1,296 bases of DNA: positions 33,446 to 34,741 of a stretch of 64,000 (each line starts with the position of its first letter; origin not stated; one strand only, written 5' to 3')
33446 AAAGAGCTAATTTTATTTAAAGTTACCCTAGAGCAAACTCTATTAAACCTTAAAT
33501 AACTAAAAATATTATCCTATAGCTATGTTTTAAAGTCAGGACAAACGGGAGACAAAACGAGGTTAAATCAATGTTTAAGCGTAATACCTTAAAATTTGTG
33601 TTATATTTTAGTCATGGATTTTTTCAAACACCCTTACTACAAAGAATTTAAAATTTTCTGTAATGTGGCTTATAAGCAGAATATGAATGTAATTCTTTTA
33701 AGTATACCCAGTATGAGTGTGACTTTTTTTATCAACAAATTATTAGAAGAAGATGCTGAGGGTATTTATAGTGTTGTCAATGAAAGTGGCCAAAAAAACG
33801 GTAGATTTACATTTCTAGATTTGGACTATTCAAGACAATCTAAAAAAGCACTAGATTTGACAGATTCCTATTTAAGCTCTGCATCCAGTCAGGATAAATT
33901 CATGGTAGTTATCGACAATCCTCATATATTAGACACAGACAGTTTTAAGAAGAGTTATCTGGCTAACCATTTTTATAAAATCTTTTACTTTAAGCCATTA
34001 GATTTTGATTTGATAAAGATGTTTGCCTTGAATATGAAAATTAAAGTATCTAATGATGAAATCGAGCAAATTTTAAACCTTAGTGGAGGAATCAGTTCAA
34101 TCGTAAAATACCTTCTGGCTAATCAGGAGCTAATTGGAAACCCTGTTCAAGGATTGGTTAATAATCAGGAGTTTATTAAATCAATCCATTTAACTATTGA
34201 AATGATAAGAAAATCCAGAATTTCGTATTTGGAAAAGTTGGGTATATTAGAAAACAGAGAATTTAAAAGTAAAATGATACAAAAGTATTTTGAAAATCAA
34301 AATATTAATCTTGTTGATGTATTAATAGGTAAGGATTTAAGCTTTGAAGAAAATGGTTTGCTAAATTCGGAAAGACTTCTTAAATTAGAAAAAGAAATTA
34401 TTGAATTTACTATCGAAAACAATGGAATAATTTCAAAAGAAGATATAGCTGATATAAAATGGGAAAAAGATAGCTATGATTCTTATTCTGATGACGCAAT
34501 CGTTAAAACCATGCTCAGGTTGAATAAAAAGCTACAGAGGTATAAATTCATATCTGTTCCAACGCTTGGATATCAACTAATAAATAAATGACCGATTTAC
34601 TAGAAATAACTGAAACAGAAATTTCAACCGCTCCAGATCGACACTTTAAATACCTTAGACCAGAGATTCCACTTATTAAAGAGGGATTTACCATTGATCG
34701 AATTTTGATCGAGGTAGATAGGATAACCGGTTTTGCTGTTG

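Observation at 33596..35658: Candidate novel two-gene module: degenerate-ATPase/winged-helix protein coupled to a P-loop kinase-like protein with an unknown N-domain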

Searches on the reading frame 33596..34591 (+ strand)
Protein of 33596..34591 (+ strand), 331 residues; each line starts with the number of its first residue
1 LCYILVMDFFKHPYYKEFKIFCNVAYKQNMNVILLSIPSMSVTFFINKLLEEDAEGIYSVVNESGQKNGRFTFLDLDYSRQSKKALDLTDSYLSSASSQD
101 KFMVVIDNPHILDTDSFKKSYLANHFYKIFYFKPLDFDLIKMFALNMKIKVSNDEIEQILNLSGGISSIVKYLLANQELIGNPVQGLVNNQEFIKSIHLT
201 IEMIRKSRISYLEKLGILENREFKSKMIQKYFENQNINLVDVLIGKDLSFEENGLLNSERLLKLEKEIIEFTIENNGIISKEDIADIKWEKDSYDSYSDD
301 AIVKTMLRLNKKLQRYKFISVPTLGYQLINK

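Call 3: search_protein_families(library=pfam, proteins=[window:33596-34591:+], max_evalue=1)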
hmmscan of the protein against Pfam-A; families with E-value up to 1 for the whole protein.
window:33596-34591:+ (331 aa): 0 families

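Call 4: search_protein_families(library=padloc, proteins=[window:33596-34591:+], max_evalue=1)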
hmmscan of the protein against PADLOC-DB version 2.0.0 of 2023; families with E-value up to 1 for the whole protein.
window:33596-34591:+ (331 aa): 0 families
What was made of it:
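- On Known anti-phage defence systems (PADLOC-DB v2): 0 families for G1 and G2 at E up to 1 (call 4).
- PADLOC has no match (call 4).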

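Call 5: search_protein_families(library=ncbifam, proteins=[window:33596-34591:+], max_evalue=1)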
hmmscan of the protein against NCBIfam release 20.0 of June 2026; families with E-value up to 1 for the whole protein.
window:33596-34591:+ (331 aa): 1 family
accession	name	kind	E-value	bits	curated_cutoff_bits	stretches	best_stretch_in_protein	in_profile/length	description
NF008371.0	PRK11170.1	equivalog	0.054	12.4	483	0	230-304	116-191/382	N-acetylglucosamine-6-phosphate deacetylase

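Call 10: find_homologous_proteins(query=window:33614-34591:+, max_evalue=0.001)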
Query window:33614-34591:+ (325 aa): 4 proteins with E <= 0.001 among 2027 candidates.
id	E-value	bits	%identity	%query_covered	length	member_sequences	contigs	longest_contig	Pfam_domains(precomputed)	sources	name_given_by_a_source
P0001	7.3e-180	615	100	90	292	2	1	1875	-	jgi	-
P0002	2.1e-110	387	100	58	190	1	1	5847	-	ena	-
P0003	1.2e-91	326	48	99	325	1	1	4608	-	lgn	-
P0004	2.8e-81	292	63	70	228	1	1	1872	-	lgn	-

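Call 12: find_encoding_contigs(protein=P0003, flank=10000)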
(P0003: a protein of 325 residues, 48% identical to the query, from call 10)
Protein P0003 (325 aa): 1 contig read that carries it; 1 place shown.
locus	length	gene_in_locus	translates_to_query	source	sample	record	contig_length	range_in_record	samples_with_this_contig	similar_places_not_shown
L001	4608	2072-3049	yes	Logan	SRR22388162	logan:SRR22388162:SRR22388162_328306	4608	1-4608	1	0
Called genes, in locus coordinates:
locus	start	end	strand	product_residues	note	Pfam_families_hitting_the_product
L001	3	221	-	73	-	?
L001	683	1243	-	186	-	-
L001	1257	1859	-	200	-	-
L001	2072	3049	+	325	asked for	-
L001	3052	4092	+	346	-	-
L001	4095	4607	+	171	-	?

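Call 13: find_encoding_contigs(protein=P0002, flank=10000)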
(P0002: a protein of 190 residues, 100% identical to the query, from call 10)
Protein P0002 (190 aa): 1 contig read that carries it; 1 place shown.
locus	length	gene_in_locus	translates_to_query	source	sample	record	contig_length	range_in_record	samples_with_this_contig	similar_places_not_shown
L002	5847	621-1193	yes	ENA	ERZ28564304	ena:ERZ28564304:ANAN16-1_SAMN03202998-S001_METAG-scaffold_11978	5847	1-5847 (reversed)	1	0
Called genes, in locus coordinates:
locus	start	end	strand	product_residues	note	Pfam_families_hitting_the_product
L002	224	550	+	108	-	-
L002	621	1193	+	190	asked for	-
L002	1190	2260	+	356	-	-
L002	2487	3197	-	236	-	-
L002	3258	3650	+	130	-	-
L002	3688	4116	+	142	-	-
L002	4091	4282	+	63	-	-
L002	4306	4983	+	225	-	PF06790:UPF0259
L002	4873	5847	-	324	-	?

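Call 14: find_encoding_contigs(protein=P0004, flank=10000)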
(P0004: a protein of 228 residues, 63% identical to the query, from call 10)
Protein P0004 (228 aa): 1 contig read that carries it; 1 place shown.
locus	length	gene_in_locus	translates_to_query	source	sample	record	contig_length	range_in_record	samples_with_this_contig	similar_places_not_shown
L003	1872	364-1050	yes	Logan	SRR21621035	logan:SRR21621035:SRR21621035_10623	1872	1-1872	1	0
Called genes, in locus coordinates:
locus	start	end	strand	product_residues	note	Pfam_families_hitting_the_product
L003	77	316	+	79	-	-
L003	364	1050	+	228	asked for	-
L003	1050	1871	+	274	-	?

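Call 26: find_homologous_proteins(query=A4, max_evalue=0.01)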
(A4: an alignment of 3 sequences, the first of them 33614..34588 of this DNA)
Query A4 (3 sequences) (325 aa, profile of the alignment): 6 proteins with E <= 0.01 among 8000 candidates.
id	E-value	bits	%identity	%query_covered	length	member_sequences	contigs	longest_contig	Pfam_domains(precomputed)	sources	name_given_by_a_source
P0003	1.4e-174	598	48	99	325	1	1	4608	-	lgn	-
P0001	6.4e-158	543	100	90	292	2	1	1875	-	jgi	-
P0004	4.1e-122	426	63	70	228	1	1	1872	-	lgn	-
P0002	3.0e-99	351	100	58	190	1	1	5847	-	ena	-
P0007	4.4e-84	301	42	92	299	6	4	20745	-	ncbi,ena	-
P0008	6.1e-53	198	31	99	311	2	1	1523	PF00486.35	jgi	-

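Call 27: find_encoding_contigs(protein=P0007, flank=10000)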
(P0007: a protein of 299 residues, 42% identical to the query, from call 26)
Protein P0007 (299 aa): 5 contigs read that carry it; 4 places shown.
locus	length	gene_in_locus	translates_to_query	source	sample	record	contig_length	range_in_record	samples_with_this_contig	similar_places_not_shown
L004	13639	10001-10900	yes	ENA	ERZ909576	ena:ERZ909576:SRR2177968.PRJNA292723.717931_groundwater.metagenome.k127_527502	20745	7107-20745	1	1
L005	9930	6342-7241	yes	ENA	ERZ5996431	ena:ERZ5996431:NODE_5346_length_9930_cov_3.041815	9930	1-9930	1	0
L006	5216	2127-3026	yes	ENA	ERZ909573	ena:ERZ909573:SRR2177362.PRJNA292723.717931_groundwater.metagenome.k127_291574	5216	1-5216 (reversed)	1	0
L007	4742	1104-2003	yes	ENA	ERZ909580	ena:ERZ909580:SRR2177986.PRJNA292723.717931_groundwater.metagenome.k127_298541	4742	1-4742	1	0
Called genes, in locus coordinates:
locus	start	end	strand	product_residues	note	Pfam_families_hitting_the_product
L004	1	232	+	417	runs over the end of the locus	PF08529:NusA_N, PF13184:KH_NusA_1st, PF26594:KH_NusA_2nd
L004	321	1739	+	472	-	PF00009:GTP_EFTU, PF01926:MMR_HSR1, PF03144:GTP_EFTU_D2 (faint), PF22042:EF-G_D2, PF11987:IF-2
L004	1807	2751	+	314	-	-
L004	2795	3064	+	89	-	PF04221:RelB (weak)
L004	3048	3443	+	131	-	PF01850:PIN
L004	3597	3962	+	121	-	-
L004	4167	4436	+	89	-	PF00312:Ribosomal_S15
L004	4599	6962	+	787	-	PF01138:RNase_PH, PF03725:RNase_PH_C, PF03726:PNPase, PF01138:RNase_PH, PF00013:KH_1, PF00575:S1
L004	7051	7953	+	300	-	-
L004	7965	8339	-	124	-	-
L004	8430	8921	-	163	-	-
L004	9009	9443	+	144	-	-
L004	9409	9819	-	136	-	-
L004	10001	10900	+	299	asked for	-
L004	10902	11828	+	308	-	-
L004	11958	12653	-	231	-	PF02498:Bro-N (weak)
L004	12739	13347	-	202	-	-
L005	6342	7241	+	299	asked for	-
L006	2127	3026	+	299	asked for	-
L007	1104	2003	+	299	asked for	-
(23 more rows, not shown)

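Call 28: find_encoding_contigs(protein=P0008, flank=10000)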
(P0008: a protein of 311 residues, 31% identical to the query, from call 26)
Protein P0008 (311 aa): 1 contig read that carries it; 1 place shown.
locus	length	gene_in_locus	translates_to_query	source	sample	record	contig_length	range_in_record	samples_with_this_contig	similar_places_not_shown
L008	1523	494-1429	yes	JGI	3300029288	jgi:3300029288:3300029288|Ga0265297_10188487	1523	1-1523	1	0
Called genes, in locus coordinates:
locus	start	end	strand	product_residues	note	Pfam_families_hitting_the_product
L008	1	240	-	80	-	?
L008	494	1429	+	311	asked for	PF00486:Trans_reg_C (faint)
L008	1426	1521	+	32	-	?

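Call 43: search_solved_structures(query=A5, max_evalue=10, show_alignments=3)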
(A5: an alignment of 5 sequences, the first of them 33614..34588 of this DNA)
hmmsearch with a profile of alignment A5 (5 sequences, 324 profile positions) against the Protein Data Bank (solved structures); distinct sequences matched with E-value up to 10: 10.
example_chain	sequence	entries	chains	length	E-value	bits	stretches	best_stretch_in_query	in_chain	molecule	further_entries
7cx5_A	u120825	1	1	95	0.012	18.2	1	247-322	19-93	Transcriptional regulatory protein CssR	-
4qwq_B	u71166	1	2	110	0.039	16.5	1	267-322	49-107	Response regulator SaeR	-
4u88_A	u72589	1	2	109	0.041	16.4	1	267-322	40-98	Transcriptional regulator SaeR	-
8b4c_D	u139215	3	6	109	0.051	16.1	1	253-323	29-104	Cholera toxin transcriptional activator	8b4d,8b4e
8b4b_W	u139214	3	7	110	0.052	16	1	253-323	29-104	Cholera toxin transcriptional activator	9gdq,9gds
7nmb_A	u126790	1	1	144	0.099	15.1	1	253-323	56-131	Cholera toxin transcriptional activator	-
1lrr_A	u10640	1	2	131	0.38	13.2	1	76-134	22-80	SeqA protein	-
1j3e_A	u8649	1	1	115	0.4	13.1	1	77-134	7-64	SeqA protein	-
1iu3_C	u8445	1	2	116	0.41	13.1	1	77-134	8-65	SeqA protein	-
3fmt_A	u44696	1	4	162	0.44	13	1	76-134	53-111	Protein seqA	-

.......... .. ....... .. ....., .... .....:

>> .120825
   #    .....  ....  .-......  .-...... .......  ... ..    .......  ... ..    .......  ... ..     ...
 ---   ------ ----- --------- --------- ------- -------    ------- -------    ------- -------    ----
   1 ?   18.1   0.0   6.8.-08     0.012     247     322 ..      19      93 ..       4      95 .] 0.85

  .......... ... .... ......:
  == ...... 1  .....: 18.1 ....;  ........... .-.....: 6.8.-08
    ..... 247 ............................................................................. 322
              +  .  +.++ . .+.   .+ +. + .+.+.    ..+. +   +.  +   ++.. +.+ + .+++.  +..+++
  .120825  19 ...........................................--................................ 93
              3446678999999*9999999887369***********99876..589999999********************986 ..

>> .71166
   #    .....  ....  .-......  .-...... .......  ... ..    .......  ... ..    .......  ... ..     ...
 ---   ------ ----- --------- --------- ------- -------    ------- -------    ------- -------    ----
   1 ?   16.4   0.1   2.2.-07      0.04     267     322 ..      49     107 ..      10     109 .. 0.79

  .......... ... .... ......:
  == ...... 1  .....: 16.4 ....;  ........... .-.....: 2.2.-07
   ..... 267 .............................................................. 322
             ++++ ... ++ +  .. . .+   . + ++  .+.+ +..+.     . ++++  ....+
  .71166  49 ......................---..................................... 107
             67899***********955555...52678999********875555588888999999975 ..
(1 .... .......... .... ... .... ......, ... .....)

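Call 44: search_protein_families(library=pfam, proteins=[P0008, P0009, P0003, L004:7051-7950:+, L004:11958-12650:-, L004:12739-13350:-, L004:8430-8924:-], max_evalue=0.1)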
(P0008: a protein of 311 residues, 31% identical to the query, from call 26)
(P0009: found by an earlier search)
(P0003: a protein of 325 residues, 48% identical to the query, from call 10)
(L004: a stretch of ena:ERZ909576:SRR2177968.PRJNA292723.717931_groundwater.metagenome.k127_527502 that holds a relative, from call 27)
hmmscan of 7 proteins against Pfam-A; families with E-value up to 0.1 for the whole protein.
P0008 (311 aa): 2 families
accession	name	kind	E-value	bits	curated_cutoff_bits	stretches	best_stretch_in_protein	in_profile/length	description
PF00486.34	Trans_reg_C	-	6.3e-06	26.6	26.2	1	240-307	5-76/77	Transcriptional regulatory protein, C terminal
PF19266.4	CIS_tube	-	0.018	15.2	27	1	204-272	47-116/158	Contractile injection system tube protein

P0009 (326 aa): 0 families

P0003 (325 aa): 0 families

L004:7051-7950:+ (300 aa): 0 families

L004:11958-12650:- (230 aa): 2 families
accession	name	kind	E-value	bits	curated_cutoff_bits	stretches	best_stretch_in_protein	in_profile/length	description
PF02498.22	Bro-N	-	5.2e-08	33.8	25.6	1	14-109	2-92/96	BRO family, N-terminal domain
PF18155.6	pPIWI_RE_Z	-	0.018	15.4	25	1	76-141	3-72/167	pPIWI RE three-gene island domain Z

L004:12739-13350:- (203 aa): 0 families

L004:8430-8924:- (164 aa): 0 families
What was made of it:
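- On OmpR/PhoB-type winged helix (Pfam Trans_reg_C, PF00486): P0008 scores 26.6 bits against a gathering score of 26.2 (call 44).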

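Call 45: predict_structure(alignment_id=A5)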
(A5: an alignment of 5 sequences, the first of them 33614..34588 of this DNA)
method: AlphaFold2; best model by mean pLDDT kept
length: 325 residues; sequences in the alignment: 5
mean_pLDDT: 84.2   pTM: 0.71
mean pLDDT of the five models: 84.2, 82.0, 80.3, 77.8, 60.8
residues with pLDDT >= 90: 104; 70-90: 194; 50-70: 24; < 50: 3
segments of 3 or more residues with pLDDT < 50: none
pLDDT, mean of each block of 10 residues (from residue 1): 80 90 85 70 86 80 76 58 78 82 70 74 75 83 88 89 87 89 90 84 82 88 90 86 89 94 90 93 89 92 94 91 90
secondary structure, 60 per line:
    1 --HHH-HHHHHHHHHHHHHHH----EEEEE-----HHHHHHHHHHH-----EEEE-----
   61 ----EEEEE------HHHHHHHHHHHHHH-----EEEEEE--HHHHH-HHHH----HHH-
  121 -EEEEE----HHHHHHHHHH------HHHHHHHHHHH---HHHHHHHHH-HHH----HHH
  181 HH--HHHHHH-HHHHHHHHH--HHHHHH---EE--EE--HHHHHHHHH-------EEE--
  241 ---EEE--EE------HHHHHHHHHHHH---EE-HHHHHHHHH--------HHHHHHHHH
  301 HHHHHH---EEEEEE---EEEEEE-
elements in order: H7-21 E26-30 H36-46 E52-55 E65-69 H76-89 E95-100 H103-107 H109-112 E122-126 H131-140 H147-157 H161-169 H178-182 H185-190 H192-200 H203-208 H220-228 E236-238 E244-246 H257-268 H275-283 H292-306 E310-315 E319-324
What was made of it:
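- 33614..34591 (+): Gene 1 (G1, 325 aa): AAA+-fold pseudo-ATPase (about res 1-130 alpha/beta base, about 131-228 helical lid) plus a C-terminal OmpR/PhoB/ToxR-type winged helix (about res 236-325). AF2 pLDDT 84, pTM 0.71 (call 45).
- On OmpR/PhoB-type winged helix (Pfam Trans_reg_C, PF00486): AF2 secondary structure E236-238, E244-246, H257-268, H275-283, H292-306, E310-315, E319-324 at pLDDT about 90 (call 45).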

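Call 50: fold_search(model_id=the predicted structure, library=pdb)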
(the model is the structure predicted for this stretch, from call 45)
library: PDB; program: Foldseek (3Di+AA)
matches with E <= 10: 1194; with E <= 0.001: 18
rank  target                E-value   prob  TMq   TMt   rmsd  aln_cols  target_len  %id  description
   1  1in4                  4.5e-06  1.00  0.36  0.38  12.1       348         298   12  THERMOTOGA MARITIMA RUVB HOLLIDAY JUNCTION BRANCH MIGRATION MOTOR (released 2001-08-08)
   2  1in8                  6.4e-06  1.00  0.35  0.37  11.9       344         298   12  THERMOTOGA MARITIMA RUVB T158V (released 2001-08-08)
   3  1in6                  7.2e-06  1.00  0.35  0.38  11.9       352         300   13  THERMOTOGA MARITIMA RUVB K64R MUTANT (released 2001-08-08)
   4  6blb                  9.0e-06  1.00  0.34  0.35  12.9       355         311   10  1.88 Angstrom Resolution Crystal Structure Holliday Junction ATP-dependent DNA Helicase (RuvB) from Pseudomonas aerugino (released 2017-11-22)
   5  7pbl_C                1.2e-05  1.00  0.32  0.33  12.7       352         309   10  RuvAB branch migration motor complexed to the Holliday junction - RuvB AAA+ state s1 [t2 dataset] (released 2022-09-14)
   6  7pbl_A                1.4e-05  1.00  0.32  0.33  12.8       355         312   10  RuvAB branch migration motor complexed to the Holliday junction - RuvB AAA+ state s1 [t2 dataset] (released 2022-09-14)
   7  1in7                  1.9e-05  1.00  0.34  0.37  12.0       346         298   13  THERMOTOGA MARITIMA RUVB R170A (released 2001-08-08)
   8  9dx4_B                7.7e-05  1.00  0.32  0.35  13.0       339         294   10  EcRuvB T102R mutant (released 2026-01-21)
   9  3pfi_A                1.5e-04  1.00  0.33  0.35  12.7       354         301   12  2.7 Angstrom resolution crystal structure of a probable holliday junction DNA helicase (ruvB) from Campylobacter jejun (released 2010-11-10)
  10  6vvo_C                2.9e-04  1.00  0.31  0.32  12.7       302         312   12  Structure of the human clamp loader (Replication Factor C, RFC) bound to the sliding clamp (Proliferating Cell Nuclear (released 2020-02-26)
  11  9dx3_C                2.9e-04  1.00  0.32  0.33  13.1       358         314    9  EcRuvB 9-mer pre-assembly complex (released 2026-01-21)
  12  5u8m_A                2.9e-04  0.99  0.23  0.31  17.8       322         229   11  A novel family of redox sensors in the streptococci evolved from two-component response regulators (released 2017-12-20)
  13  2qby_B                3.9e-04  1.00  0.35  0.32  14.8       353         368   14  Crystal structure of a heterodimer of Cdc6/Orc1 initiators bound to origin DNA (from S. solfataricus) (released 2007-09-11)
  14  2qby_A                4.1e-04  1.00  0.36  0.33  11.1       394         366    7  Crystal structure of a heterodimer of Cdc6/Orc1 initiators bound to origin DNA (from S. solfataricus) (released 2007-09-11)
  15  8ui7_D                4.4e-04  1.00  0.32  0.32  11.3       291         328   15  Cryo-EM map of human clmap-clamp loader ATAD5-RFC-gapped PCNA complex in intermediate state 3 (released 2024-05-29)
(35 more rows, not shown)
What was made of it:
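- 33614..34591 (+): Foldseek RuvB 4.5e-6, RFC, Cdc6/Orc1 (call 50).
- On OmpR/PhoB-type winged helix (Pfam Trans_reg_C, PF00486): Foldseek also lists the RRs RegX3 and RitR (call 50).
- On Two-component response regulator: The N-terminal region folds as AAA+ base plus lid, with RuvB, RFC and Orc ranked above RRs (call 50).
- On AAA+ ATPase: Foldseek RuvB, RFC, Cdc6/Orc1, DnaA, NorQ/CbbQ, probability 0.97-1.0 (call 50).
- Closest known: OmpR/PhoB-family response regulators and their PHO-box-type operators. Different: The N-terminal 230 residues are an AAA+ base plus lid (call 50).
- Closest known: AAA+ proteins with a C-terminal winged helix. Same: Foldseek probability 1.0, E down to 4.5e-6 (call 50).
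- Checked: The degenerate-ATPase call is confirmed by an AF2 model (pLDDT 84) whose Foldseek hits are RuvB, RFC and Cdc6/Orc1 (calls 45, 50).
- A STAND-like NBD, helical domain and WH layout, with a weak Foldseek hit to Avs4 (E 9e-3, call 50). G1's best structural neighbours include Cdc6/Orc1 and DnaA (call 50).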

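Call 56: find_related_loci(query=A5, collection=genome_contigs, flank=8000)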
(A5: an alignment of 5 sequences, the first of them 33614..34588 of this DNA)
Query A5 (325 aa) in genome_contigs; peptide patterns used: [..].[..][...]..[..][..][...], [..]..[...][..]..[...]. (x = any residue, [..] = any of these).
97 stretches matched a pattern; 13 encode a relative of the query (tblastn E <= 1e-3); 13 distinct loci.
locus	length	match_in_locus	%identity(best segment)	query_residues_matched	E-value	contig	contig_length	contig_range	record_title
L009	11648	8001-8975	41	1-325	4e-76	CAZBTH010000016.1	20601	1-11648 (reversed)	MAG TPA_asm: uncultured Gammaproteobacteria bacterium isolate SRP062349_co2_276 genome assembly, contig: NODE_1406_lengt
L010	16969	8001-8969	36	1-323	2e-66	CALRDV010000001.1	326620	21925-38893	MAG: Patescibacteria group bacterium isolate MsH-01oct19-133 genome assembly, contig: MsH-01oct19-C10, whole genome shot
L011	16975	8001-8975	34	1-325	3e-57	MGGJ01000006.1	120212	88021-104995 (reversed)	MAG: Candidatus Woesebacteria bacterium RIFCSPHIGHO2_01_FULL_39_32 rifcsphigho2_01_scaffold_159, whole genome shotgun se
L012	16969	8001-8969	34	1-325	8e-55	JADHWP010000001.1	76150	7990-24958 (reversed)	MAG: Candidatus Shapirobacteria bacterium isolate BS750m-G30 BS-750m-C157, whole genome shotgun sequence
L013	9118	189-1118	33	5-322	3e-45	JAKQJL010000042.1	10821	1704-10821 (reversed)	MAG: bacterium isolate USDV_maxbin.049 k141_235664, whole genome shotgun sequence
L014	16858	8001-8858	31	25-322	4e-44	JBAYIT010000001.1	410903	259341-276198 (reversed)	MAG: Candidatus Shapirobacteria bacterium isolate SO_2016_GW1_37 scaffold00019_OW334_2016, whole genome shotgun sequence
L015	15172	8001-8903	32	1-322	1e-41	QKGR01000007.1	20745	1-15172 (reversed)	MAG: Candidatus Shapirobacteria bacterium isolate SZUA-533 scaffold_6547, whole genome shotgun sequence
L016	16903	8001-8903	30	9-325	1e-40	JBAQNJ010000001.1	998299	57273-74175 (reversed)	MAG: Microgenomates group bacterium isolate MFD12002_ilm_asm_bin60 k127_48021, whole genome shotgun sequence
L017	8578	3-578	38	131-322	3e-34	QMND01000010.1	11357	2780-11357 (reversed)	MAG: Candidatus Shapirobacteria bacterium isolate B61_G2 B61_Guay2_scaffold_01555, whole genome shotgun sequence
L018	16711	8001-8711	31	80-325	3e-32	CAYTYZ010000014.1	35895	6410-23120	MAG TPA_asm: uncultured Gammaproteobacteria bacterium isolate SRP170004_co1_231 genome assembly, contig: NODE_1622_lengt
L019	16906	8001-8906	28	9-322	1e-31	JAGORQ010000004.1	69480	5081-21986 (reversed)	Candidatus Shapirobacteria bacterium isolate Gw_Eff_bin_278 Gw_Eff_530_length_69480_cov_4.777472, whole genome shotgun s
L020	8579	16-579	34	132-322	7e-29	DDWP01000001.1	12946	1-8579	MAG TPA_asm: Candidatus Shapirobacteria bacterium UBA2283 UBA2283_contig_16301, whole genome shotgun sequence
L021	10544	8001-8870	28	19-322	1e-28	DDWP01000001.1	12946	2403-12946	MAG TPA_asm: Candidatus Shapirobacteria bacterium UBA2283 UBA2283_contig_16301, whole genome shotgun sequence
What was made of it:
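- One contig carries two pairs (call 56).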

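Call 77: search_protein_families(library=phrogs, proteins=[window:33614-34588:+, P0008], max_evalue=0.1)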
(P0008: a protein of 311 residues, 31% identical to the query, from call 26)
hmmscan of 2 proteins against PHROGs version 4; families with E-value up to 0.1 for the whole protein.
window:33614-34588:+ (325 aa): 0 families

P0008 (311 aa): 1 family
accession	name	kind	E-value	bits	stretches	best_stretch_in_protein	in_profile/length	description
phrog_731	-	unknown function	8.5e-07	29.5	1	236-309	147-225/227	-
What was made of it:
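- Tried and rejected: Pfam, NCBIfam, PADLOC and PHROGs were run on both window proteins and returned nothing significant (calls 3-5, 77).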

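Call 79: search_dna_similar(query=window:33614-34588:+, collection=plasmids, mode=protein, max_evalue=0.01)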
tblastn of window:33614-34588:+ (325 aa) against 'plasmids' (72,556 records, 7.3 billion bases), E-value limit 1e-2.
No match.
